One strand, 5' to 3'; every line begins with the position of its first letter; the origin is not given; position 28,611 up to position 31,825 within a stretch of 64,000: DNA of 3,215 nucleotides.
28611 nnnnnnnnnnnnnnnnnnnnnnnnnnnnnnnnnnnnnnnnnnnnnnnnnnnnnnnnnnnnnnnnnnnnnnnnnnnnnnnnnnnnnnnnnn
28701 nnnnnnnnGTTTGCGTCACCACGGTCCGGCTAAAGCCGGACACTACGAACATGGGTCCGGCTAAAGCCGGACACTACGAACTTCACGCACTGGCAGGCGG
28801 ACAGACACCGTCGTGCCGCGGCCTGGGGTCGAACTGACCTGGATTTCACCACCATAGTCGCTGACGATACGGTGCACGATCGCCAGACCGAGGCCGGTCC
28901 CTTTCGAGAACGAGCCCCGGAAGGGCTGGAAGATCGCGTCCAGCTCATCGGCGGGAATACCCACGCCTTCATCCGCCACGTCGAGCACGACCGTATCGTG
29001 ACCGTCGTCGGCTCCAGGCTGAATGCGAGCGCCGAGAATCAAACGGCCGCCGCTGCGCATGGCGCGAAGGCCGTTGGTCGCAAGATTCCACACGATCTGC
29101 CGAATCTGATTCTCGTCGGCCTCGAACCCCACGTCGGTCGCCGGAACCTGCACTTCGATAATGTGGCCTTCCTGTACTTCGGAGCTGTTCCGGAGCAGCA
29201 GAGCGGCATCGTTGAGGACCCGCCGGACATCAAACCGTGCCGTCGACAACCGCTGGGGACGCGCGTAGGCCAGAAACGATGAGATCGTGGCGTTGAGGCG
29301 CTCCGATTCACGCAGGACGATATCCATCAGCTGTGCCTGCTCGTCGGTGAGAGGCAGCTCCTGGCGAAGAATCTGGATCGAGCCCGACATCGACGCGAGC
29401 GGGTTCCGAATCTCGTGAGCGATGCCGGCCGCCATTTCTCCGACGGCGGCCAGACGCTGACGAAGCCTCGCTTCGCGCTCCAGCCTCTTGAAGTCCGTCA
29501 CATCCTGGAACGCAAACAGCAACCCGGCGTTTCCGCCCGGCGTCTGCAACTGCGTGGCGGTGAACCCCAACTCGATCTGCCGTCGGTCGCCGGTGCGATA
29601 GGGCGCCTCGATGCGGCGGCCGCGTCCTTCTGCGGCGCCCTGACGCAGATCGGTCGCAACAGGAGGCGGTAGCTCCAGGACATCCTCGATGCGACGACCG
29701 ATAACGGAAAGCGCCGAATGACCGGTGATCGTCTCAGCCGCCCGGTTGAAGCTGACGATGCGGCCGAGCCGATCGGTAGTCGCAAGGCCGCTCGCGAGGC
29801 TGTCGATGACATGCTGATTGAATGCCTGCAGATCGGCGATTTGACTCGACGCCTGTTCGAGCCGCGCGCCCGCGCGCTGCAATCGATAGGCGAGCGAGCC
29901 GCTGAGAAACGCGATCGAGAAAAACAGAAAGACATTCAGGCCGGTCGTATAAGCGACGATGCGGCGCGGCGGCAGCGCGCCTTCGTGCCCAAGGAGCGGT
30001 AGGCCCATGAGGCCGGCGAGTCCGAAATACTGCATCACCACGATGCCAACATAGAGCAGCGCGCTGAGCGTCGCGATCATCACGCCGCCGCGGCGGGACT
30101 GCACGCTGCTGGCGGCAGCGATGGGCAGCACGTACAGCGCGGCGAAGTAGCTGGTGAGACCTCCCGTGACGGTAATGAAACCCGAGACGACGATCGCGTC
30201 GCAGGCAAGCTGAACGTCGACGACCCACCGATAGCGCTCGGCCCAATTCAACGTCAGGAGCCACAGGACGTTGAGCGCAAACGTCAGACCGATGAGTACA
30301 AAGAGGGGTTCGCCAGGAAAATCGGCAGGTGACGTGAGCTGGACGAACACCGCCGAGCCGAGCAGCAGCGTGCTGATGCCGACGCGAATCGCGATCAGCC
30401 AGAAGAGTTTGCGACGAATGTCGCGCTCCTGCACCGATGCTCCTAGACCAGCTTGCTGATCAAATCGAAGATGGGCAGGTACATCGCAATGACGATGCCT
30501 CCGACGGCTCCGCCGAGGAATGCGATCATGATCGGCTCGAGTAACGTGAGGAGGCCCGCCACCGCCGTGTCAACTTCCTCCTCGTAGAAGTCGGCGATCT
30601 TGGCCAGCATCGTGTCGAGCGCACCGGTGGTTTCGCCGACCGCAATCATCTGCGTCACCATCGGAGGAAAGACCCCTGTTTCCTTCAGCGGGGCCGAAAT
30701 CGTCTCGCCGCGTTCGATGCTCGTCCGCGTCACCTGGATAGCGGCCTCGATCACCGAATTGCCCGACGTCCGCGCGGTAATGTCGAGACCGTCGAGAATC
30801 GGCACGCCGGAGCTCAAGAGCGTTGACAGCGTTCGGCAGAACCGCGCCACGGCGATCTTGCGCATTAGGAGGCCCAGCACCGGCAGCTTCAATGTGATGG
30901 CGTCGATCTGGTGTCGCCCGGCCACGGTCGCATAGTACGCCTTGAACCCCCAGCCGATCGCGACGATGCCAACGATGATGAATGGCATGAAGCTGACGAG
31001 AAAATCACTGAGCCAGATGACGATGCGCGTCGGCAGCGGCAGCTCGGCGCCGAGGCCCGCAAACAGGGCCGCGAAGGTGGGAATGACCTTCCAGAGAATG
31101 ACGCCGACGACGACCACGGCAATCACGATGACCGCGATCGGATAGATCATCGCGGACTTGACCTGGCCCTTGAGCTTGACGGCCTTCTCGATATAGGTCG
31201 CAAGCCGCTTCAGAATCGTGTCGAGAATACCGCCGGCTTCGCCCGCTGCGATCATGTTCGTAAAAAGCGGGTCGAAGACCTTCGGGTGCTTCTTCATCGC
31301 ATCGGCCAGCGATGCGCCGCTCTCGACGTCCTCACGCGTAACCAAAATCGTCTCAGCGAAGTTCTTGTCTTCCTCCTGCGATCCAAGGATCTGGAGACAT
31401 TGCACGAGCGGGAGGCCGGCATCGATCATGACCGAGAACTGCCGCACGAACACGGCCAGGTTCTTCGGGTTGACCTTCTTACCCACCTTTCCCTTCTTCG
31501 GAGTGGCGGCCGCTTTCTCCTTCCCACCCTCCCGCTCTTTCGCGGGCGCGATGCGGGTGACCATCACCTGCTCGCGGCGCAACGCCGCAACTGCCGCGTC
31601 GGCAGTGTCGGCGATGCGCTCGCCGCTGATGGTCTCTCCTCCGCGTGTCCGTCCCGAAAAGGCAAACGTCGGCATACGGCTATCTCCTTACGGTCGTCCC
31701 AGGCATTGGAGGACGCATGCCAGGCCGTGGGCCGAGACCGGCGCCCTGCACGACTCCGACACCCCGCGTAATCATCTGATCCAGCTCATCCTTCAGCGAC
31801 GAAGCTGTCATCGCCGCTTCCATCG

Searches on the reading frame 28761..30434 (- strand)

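Call 36: search_protein_families(library=pfam, max_evalue=0.001, proteins=[window:28761-30434:-])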
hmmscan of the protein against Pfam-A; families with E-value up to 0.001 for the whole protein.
window:28761-30434:- (557 aa): 7 families
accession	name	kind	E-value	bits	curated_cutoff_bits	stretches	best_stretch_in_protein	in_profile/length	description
PF02518.31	HATPase_c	-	7.1e-26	91.3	26.4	1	440-550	2-110/111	Histidine kinase-, DNA gyrase B-, and HSP90-like ATPase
PF00512.31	HisKA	-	9.7e-17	61.2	26.9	1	331-394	2-64/66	His Kinase A (phospho-acceptor) domain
PF25323.1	6TM_PilS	-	1.1e-11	45.2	27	1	7-190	8-187/189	PilS-like transmembrane domain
PF00989.32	PAS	-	1.5e-09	38.3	22.6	1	206-312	3-113/113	PAS fold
PF08448.16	PAS_4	-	2.5e-09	37.8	23.1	1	211-317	2-110/110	PAS fold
PF13426.13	PAS_9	-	5e-07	30.4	27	1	217-314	4-103/103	PAS domain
PF13188.13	PAS_8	-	4.6e-06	26.8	21.8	1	207-261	4-55/65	PAS domain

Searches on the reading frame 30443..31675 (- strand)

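Call 36: search_protein_families(library=pfam, max_evalue=0.001, proteins=[window:30443-31675:-])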
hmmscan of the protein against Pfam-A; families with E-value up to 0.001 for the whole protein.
window:30443-31675:- (410 aa): 1 family
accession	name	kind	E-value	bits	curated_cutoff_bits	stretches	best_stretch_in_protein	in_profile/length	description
PF00482.28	T2SSF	-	1.3e-68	229.2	25.2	2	76-199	1-125/125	Type II secretion system (T2SS), protein F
